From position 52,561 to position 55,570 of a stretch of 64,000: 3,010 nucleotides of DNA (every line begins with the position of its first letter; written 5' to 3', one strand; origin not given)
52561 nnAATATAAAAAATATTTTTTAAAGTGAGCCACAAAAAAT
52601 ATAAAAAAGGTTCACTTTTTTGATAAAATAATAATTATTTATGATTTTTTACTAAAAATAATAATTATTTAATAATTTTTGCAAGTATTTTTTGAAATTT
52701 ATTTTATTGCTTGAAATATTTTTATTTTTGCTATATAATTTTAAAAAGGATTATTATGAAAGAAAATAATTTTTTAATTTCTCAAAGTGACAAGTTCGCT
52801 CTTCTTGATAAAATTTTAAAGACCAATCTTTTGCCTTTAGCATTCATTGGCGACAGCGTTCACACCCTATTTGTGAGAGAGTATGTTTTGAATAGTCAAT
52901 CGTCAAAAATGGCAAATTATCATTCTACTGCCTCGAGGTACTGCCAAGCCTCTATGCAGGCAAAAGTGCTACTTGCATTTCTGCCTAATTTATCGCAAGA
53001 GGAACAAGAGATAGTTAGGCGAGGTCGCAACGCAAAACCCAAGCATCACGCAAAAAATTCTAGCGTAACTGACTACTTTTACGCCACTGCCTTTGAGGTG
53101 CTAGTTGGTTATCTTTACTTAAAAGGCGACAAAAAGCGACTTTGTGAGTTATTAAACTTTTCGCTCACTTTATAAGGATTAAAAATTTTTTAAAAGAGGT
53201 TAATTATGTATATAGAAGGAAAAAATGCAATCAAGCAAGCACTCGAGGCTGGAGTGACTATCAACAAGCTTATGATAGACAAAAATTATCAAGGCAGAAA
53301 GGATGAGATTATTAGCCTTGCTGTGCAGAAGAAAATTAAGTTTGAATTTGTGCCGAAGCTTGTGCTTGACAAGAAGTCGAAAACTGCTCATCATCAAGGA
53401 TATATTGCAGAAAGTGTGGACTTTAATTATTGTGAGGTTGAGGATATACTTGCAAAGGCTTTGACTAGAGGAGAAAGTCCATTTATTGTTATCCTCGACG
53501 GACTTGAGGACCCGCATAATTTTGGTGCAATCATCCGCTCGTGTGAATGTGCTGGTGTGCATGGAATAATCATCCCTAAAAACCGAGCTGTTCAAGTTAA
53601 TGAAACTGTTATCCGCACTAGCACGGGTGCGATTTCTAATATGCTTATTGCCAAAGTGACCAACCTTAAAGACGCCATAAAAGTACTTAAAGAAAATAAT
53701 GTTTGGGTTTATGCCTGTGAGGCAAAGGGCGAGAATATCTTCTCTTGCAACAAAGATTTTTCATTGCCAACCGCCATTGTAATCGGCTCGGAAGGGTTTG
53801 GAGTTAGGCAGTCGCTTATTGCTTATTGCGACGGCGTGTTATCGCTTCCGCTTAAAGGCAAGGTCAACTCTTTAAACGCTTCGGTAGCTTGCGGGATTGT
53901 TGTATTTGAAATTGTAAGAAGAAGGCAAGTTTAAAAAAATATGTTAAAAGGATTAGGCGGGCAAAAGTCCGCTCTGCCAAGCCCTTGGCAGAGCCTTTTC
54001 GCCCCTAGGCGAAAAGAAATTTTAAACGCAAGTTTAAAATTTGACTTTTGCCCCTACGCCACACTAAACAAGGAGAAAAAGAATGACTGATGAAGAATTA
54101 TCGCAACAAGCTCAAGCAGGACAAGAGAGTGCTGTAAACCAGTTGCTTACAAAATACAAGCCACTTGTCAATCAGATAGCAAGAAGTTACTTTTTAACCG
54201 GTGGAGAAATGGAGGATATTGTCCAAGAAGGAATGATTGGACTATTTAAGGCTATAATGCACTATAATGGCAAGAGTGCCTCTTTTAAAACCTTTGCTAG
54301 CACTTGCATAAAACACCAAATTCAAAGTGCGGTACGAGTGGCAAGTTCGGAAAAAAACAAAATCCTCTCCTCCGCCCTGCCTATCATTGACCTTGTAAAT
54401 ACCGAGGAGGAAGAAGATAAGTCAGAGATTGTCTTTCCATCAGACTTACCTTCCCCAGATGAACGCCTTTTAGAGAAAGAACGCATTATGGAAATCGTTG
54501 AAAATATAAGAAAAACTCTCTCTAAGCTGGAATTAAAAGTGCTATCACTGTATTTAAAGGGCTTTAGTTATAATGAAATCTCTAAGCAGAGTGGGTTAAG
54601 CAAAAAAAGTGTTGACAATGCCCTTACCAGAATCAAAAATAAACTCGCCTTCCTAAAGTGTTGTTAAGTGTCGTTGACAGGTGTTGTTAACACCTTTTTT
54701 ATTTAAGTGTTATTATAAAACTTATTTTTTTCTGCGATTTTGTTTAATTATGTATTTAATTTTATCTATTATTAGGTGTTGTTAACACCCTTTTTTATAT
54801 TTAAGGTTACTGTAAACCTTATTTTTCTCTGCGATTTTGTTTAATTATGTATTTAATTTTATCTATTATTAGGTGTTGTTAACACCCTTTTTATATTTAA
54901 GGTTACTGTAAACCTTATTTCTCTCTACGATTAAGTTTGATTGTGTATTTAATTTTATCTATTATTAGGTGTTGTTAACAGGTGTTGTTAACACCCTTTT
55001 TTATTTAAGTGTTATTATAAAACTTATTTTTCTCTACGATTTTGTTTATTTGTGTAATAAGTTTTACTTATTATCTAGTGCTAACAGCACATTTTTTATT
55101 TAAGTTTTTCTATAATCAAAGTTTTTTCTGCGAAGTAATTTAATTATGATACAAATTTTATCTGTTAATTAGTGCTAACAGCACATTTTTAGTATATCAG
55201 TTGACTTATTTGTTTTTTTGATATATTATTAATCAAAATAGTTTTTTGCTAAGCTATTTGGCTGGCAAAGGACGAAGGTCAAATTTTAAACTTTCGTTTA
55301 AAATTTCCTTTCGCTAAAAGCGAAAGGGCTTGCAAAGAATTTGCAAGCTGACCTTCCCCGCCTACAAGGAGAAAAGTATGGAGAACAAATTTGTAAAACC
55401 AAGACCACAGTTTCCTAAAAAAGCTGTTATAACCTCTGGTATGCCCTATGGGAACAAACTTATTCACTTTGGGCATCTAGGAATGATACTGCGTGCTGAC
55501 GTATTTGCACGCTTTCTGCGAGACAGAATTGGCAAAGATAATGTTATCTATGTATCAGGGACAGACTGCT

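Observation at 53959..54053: Near-perfect 95-nt four-way junction (11-bp closing helix plus three 9-11-bp tetraloop hairpins) replacing the rlmB-sigH spacer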

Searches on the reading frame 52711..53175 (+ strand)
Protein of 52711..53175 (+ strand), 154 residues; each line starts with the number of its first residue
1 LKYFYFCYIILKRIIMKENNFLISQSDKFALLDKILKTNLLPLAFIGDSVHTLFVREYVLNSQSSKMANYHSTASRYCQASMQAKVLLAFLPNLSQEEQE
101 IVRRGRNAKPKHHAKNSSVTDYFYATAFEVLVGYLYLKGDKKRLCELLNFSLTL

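Call 15: search_protein_families(library=pfam, proteins=[window:52711-53175:+])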
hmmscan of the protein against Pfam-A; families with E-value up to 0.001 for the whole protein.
window:52711-53175:+ (154 aa): 2 families
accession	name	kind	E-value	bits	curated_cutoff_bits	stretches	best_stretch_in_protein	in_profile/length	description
PF00636.31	Ribonuclease_3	-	2.2e-20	73.7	27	1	43-139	3-101/102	Ribonuclease III domain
PF20614.3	Mycovirus_RNAse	-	0.00021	22.4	33.9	0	43-113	1-61/77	Homologues of viral RNAse III, found in viruses infecting fungi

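Call 83: search_protein_families(library=ncbifam, proteins=[window:52711-53175:+], max_evalue=1e-10)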
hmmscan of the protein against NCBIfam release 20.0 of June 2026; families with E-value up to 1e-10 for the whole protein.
window:52711-53175:+ (154 aa): 0 families

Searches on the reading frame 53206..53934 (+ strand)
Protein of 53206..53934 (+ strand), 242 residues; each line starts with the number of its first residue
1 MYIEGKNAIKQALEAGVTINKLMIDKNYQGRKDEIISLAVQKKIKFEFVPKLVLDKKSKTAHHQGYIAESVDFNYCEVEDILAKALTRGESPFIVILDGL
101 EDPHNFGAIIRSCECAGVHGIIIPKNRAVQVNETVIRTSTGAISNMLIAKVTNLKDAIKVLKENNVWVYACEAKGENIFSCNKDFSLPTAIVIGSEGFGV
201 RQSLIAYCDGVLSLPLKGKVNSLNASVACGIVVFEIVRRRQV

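Call 15: search_protein_families(library=pfam, proteins=[window:53206-53934:+])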
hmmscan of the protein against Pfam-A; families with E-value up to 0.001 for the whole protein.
window:53206-53934:+ (242 aa): 2 families
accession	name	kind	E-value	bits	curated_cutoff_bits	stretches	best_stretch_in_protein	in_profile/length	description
PF00588.24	SpoU_methylase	-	9.6e-41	139.6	29.7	1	93-233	2-141/142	SpoU rRNA Methylase family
PF08032.17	SpoU_sub_bind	-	1.9e-15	57.4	22.8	1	2-70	1-70/76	RNA 2'-O ribose methyltransferase substrate binding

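Call 83: search_protein_families(library=ncbifam, proteins=[window:53206-53934:+], max_evalue=1e-10)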
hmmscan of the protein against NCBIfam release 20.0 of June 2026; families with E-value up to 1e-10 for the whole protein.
window:53206-53934:+ (242 aa): 6 families
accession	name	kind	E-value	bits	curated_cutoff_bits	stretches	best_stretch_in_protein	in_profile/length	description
TIGR00186.1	rRNA_methyl_3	equivalog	4e-67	226.2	160.15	1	2-240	4-240/240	23S rRNA (guanosine(2251)-2'-O)-methyltransferase RlmB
NF008386.0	PRK11181.1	equivalog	1.1e-50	172.2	366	1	30-241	34-243/244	23S rRNA (guanosine(2251)-2'-O)-methyltransferase RlmB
NF008295.0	PRK11081.1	equivalog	9.3e-23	81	227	1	86-241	13-166/230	tRNA (guanosine(18)-2'-O)-methyltransferase TrmH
NF008117.0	PRK10864.1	equivalog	1.7e-19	70.2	267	1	37-240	145-342/344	tRNA/rRNA methyltransferase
NF000477.1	NshR_TsnR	equivalog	8.2e-16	58.2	425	1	3-239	34-263/266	NshR/TsnR family 23S rRNA methyltransferase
NF000035.1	nosihep_NshR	exception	5.9e-11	42.3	500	1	93-237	117-261/274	NshR family nosiheptide/thiostrepton resistance 23S rRNA methyltransferase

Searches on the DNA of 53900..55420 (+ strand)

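Call 42: search_rna_families(source=window, start=53900, end=55420, threshold=evalue, max_evalue=10)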
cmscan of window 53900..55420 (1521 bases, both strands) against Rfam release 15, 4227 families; matches with E-value up to 10: 2.
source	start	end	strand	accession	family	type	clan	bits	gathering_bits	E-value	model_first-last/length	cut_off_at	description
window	55201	55354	+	RF00077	SraB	Gene; sRNA;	-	16.8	130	1.9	1-169/169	no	SraB RNA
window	54595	54707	-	RF03940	MIR9563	Gene; miRNA;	-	16.4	90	9.2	1-127/127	no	MIR9563 microRNA precursor family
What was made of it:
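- No Rfam match to the element appears even at E <= 10 (call 42).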

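Call 75: search_dna_similar(query=window:53940-54080:+, collection=phages, mode=distant, max_evalue=0.01, max_rows=10)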
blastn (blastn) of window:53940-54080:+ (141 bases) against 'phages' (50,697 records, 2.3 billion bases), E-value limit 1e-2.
No match.

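Call 76: search_dna_similar(query=window:53940-54080:+, collection=plasmids, mode=distant, max_evalue=0.01, max_rows=10)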
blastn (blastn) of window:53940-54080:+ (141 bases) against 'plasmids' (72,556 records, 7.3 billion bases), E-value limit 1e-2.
No match.
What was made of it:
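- Tried and rejected: blastn of c1 against phage and plasmid collections gave no match (calls 75, 76).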

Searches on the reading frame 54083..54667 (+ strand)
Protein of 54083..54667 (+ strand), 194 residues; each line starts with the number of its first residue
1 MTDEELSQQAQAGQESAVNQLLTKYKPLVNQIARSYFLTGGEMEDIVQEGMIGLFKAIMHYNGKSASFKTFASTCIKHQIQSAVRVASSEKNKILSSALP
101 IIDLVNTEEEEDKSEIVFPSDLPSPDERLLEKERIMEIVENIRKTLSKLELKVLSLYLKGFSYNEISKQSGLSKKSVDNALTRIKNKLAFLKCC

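Call 10: find_encoding_contigs(protein=window:54083-54667:+, flank=3000, max_places=10)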
Protein window:54083-54667:+ (194 aa): 5 contigs read that carry it; 3 places shown.
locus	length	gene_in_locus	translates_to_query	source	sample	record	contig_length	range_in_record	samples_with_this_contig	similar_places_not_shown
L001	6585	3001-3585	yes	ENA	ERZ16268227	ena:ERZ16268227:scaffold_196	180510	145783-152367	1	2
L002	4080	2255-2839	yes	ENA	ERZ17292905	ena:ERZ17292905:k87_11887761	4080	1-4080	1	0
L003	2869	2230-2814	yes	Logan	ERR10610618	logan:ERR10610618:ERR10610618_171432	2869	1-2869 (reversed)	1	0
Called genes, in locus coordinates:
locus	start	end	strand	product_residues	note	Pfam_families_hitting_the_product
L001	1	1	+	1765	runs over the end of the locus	-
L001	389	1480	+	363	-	PF01926:MMR_HSR1, PF02421:FeoB_N, PF06071:YchF-GTPase_C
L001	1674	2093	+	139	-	PF00636:Ribonuclease_3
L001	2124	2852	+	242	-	PF08032:SpoU_sub_bind, PF00588:SpoU_methylase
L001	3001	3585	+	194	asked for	PF04542:Sigma70_r2, PF08281:Sigma70_r4_2 (weak), PF00196:GerE (weak)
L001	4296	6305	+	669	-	PF09334:tRNA-synt_1g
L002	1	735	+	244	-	?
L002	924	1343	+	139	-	PF00636:Ribonuclease_3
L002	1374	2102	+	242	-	PF08032:SpoU_sub_bind, PF00588:SpoU_methylase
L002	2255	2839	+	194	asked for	PF04542:Sigma70_r2, PF08281:Sigma70_r4_2 (weak), PF00196:GerE (weak)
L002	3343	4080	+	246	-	?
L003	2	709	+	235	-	?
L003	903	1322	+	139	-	PF00636:Ribonuclease_3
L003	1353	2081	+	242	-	PF08032:SpoU_sub_bind, PF00588:SpoU_methylase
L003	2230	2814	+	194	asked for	PF04542:Sigma70_r2, PF08281:Sigma70_r4_2 (weak), PF00196:GerE (weak)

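Call 15: search_protein_families(library=pfam, proteins=[window:54083-54667:+])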
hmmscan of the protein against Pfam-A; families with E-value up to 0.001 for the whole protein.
window:54083-54667:+ (194 aa): 3 families
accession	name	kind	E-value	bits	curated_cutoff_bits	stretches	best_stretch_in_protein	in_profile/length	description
PF04542.20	Sigma70_r2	-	1.5e-16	60.4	24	1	21-87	1-68/71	Sigma-70 region 2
PF00196.25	GerE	-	3.1e-07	30.4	23.5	1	145-188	2-45/57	Bacterial regulatory proteins, luxR family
PF08281.18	Sigma70_r4_2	-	8.1e-07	29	25.7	1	145-188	10-54/54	Sigma-70, region 4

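Call 28: find_homologous_proteins(query=window:54083-54667:+, max_evalue=1e-20)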
Query window:54083-54667:+ (194 aa): 2135 proteins with E <= 1e-20 among 2293 candidates; the best 120 are listed.
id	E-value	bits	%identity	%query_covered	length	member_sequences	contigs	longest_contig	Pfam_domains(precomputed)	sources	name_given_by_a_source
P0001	2.0e-115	401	98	100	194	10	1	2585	PF00196.26,PF04542.21,PF08281.19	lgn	-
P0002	2.2e-93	329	82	99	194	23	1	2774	PF00196.26,PF04542.21,PF08281.19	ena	-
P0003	7.1e-90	317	79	99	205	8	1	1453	PF00196.26,PF04542.21,PF08281.19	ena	-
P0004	5.7e-89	314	78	99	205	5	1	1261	PF04542.21,PF08281.19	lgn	-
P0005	1.1e-87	310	77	99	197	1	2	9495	PF04542.21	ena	-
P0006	1.5e-87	310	77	99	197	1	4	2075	PF04542.21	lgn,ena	-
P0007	2.7e-87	309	76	99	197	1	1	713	PF04542.21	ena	-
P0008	3.3e-87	309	76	99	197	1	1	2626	PF04542.21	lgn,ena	-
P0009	4.5e-87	308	76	99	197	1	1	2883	PF04542.21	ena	-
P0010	1.6e-86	307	78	98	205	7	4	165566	PF00196.26,PF04542.21,PF12645.14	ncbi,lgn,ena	-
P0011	6.3e-86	305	74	98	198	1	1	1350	PF00196.26,PF04542.21,PF08281.19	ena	-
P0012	1.1e-85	304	75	99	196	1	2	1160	PF00196.26,PF04542.21,PF08281.19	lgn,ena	-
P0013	1.2e-85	304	75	99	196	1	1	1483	PF00196.26,PF04542.21,PF08281.19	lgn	-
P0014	1.7e-85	303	74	99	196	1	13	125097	PF00196.26,PF04542.21,PF08281.19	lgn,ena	-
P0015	2.5e-85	303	74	98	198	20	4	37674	PF00196.26,PF04542.21,PF08281.19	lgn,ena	-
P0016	2.5e-85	303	74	99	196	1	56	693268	PF00196.26,PF04542.21,PF08281.19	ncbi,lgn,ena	-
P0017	3.2e-85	302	75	99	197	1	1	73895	PF04542.21,PF08281.19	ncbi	-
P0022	1.7e-84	300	76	98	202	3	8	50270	PF00196.26,PF04542.21,PF08281.19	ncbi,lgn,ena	-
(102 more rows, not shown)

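Call 30: find_encoding_contigs(protein=P0002, flank=2500, max_places=2)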
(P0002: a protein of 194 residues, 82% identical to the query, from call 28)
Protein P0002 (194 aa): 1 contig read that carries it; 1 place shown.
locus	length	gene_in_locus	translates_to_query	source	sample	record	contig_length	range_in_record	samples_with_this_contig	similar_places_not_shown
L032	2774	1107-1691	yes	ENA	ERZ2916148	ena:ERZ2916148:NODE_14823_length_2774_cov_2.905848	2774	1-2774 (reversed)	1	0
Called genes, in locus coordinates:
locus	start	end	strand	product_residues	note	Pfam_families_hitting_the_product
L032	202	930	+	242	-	PF08032:SpoU_sub_bind, PF00588:SpoU_methylase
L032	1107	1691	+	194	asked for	PF04542:Sigma70_r2, PF08281:Sigma70_r4_2, PF00196:GerE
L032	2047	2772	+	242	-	?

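Call 31: find_encoding_contigs(protein=P0010, flank=2500, max_places=2)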
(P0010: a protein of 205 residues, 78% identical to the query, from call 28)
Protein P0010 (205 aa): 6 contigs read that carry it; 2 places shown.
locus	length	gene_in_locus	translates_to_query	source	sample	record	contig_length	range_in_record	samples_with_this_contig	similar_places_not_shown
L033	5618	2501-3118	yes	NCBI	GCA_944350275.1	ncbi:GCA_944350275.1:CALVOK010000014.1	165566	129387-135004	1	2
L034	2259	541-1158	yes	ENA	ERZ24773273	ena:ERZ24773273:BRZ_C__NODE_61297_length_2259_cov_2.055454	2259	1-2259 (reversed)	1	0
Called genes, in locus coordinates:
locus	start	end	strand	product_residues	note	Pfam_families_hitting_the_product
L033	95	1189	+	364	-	PF01926:MMR_HSR1, PF02421:FeoB_N, PF06071:YchF-GTPase_C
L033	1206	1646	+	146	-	PF00636:Ribonuclease_3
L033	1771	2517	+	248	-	PF08032:SpoU_sub_bind, PF00588:SpoU_methylase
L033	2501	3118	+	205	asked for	PF12645:HTH_16 (faint), PF04542:Sigma70_r2, PF00196:GerE (weak)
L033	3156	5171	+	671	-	PF09334:tRNA-synt_1g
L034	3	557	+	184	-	?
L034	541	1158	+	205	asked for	PF12645:HTH_16 (faint), PF04542:Sigma70_r2, PF00196:GerE (weak)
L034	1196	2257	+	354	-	?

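Call 32: find_encoding_contigs(protein=P0016, flank=2500, max_places=2)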
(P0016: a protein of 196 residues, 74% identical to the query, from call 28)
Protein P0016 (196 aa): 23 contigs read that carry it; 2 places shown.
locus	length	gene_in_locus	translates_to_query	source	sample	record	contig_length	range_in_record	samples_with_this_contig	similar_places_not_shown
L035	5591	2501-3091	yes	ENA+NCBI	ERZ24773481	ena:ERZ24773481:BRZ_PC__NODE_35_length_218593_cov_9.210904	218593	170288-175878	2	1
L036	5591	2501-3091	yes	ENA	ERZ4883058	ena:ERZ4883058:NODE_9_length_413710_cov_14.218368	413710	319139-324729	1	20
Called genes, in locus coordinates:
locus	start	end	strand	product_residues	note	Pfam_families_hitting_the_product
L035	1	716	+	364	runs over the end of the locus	PF01926:MMR_HSR1, PF02421:FeoB_N, PF06071:YchF-GTPase_C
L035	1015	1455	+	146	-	PF00636:Ribonuclease_3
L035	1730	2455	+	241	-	PF08032:SpoU_sub_bind, PF00588:SpoU_methylase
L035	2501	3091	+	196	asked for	PF04542:Sigma70_r2, PF08281:Sigma70_r4_2 (weak), PF00196:GerE (weak)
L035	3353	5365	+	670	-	PF09334:tRNA-synt_1g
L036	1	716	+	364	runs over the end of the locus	PF01926:MMR_HSR1, PF02421:FeoB_N, PF06071:YchF-GTPase_C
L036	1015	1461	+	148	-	PF00636:Ribonuclease_3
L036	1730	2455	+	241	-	PF08032:SpoU_sub_bind, PF00588:SpoU_methylase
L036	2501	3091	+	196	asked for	PF04542:Sigma70_r2, PF08281:Sigma70_r4_2 (weak), PF00196:GerE (weak)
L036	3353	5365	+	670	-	PF09334:tRNA-synt_1g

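Call 34: find_encoding_contigs(protein=P0005, flank=2500, max_places=1)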
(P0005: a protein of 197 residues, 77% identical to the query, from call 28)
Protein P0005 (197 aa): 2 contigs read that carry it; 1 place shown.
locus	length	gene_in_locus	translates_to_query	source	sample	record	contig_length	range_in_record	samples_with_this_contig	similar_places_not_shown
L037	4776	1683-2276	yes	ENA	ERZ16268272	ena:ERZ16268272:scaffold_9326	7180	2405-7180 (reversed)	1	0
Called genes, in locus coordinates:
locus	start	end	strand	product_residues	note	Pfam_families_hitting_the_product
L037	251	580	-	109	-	-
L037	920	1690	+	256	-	PF08032:SpoU_sub_bind, PF00588:SpoU_methylase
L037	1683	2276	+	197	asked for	PF04542:Sigma70_r2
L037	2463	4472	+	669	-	PF09334:tRNA-synt_1g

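Call 35: find_encoding_contigs(protein=P0015, flank=2500, max_places=1)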
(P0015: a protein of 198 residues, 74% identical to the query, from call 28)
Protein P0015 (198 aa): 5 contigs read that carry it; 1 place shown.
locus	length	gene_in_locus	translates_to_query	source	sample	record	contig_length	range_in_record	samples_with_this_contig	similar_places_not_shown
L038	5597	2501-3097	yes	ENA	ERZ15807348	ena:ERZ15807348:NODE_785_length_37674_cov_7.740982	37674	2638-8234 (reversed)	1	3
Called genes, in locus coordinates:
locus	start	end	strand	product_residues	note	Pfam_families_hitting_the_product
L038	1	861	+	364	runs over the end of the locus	PF01926:MMR_HSR1, PF02421:FeoB_N, PF06071:YchF-GTPase_C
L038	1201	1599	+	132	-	PF00636:Ribonuclease_3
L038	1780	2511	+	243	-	PF08032:SpoU_sub_bind, PF00588:SpoU_methylase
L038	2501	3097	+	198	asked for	PF04542:Sigma70_r2, PF00196:GerE (faint), PF08281:Sigma70_r4_2 (weak)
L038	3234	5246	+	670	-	PF09334:tRNA-synt_1g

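Call 36: find_encoding_contigs(protein=P0022, flank=2500, max_places=1)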
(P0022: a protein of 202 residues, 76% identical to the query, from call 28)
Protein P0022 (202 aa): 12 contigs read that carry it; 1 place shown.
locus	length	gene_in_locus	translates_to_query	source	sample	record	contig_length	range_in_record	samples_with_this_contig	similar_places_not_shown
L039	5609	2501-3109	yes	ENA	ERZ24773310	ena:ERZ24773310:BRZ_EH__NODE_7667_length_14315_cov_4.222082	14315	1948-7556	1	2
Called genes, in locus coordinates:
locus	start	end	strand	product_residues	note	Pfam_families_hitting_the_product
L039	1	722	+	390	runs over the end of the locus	PF01926:MMR_HSR1, PF02421:FeoB_N, PF06071:YchF-GTPase_C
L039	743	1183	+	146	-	PF00636:Ribonuclease_3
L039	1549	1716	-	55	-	-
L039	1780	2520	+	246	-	PF08032:SpoU_sub_bind, PF00588:SpoU_methylase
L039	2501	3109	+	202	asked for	PF04542:Sigma70_r2, PF08281:Sigma70_r4_2 (weak), PF00196:GerE (weak)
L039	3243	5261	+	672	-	PF09334:tRNA-synt_1g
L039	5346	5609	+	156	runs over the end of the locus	-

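Call 37: find_encoding_contigs(protein=P0017, flank=2500, max_places=1)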
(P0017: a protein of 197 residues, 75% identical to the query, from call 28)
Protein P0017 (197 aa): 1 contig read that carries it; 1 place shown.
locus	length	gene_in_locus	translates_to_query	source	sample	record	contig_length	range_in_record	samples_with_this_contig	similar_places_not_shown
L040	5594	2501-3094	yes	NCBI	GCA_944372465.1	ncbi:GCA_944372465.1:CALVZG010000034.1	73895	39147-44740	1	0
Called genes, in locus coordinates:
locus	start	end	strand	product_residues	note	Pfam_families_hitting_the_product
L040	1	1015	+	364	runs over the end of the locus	PF01926:MMR_HSR1, PF02421:FeoB_N, PF06071:YchF-GTPase_C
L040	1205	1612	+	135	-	PF00636:Ribonuclease_3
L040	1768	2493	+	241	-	PF08032:SpoU_sub_bind, PF00588:SpoU_methylase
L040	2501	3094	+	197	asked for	PF04542:Sigma70_r2, PF08281:Sigma70_r4_2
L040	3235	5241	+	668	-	PF09334:tRNA-synt_1g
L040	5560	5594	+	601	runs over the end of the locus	PF00664:ABC_membrane, PF02463:SMC_N (weak), PF00005:ABC_tran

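Call 83: search_protein_families(library=ncbifam, proteins=[window:54083-54667:+], max_evalue=1e-10)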
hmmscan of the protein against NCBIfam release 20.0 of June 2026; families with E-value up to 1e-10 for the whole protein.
window:54083-54667:+ (194 aa): 17 families
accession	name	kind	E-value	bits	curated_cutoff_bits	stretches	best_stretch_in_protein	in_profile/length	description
NF006148.0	PRK08295.1-5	equivalog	4.2e-46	157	208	1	1-188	18-207/218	RNA polymerase sporulation sigma factor SigH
TIGR02859.1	spore_sigH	equivalog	9.5e-45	152.5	294.8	1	1-188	4-193/198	RNA polymerase sporulation sigma factor SigH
NF006145.0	PRK08295.1-2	equivalog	2.4e-44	151.3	212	1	2-189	18-207/213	RNA polymerase sporulation sigma factor SigH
NF006147.0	PRK08295.1-4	equivalog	2.5e-43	148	212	1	2-188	8-196/201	RNA polymerase factor sigma-70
NF006146.0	PRK08295.1-3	equivalog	6e-42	143.6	414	1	3-188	18-205/218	RNA polymerase factor sigma-70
TIGR02937.1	sigma70-ECF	superfamily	5.1e-29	101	42.9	1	17-188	2-161/165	sigma-70 family RNA polymerase sigma factor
NF004471.0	PRK05803.1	subfamily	4.6e-13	48.9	252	1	7-96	41-131/235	RNA polymerase sporulation sigma factor SigK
TIGR02980.1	SigBFG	subfamily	8.4e-13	48.5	234.35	0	15-81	2-69/227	SigB/SigF/SigG family RNA polymerase sigma factor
TIGR02479.1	FliA_WhiG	subfamily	1.6e-12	47.7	189.6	0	21-82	1-66/224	FliA/WhiG family RNA polymerase sigma factor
TIGR02939.1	RpoE_Sigma70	equivalog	1.8e-11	44.4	236.15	1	2-169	6-163/190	RNA polymerase sigma factor RpoE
NF004564.0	PRK05901.2-2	equivalog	1.9e-11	43.3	617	0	13-84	245-317/500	RNA polymerase sigma factor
NF005809.0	PRK07670.1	equivalog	2.7e-11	43.4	326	0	86-176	143-234/255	FliA/WhiG family RNA polymerase sigma factor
TIGR02985.1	Sig70_bacteroi1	subfamily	2.8e-11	43.9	126.4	1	17-183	2-153/162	RNA polymerase sigma-70 factor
NF010500.0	PRK13919.1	subfamily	3e-11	43.8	226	1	2-188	9-183/186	putative RNA polymerase sigma E protein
TIGR02846.1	spore_sigmaK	equivalog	3.4e-11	43.1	298.65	1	8-150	40-176/227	RNA polymerase sporulation sigma factor SigK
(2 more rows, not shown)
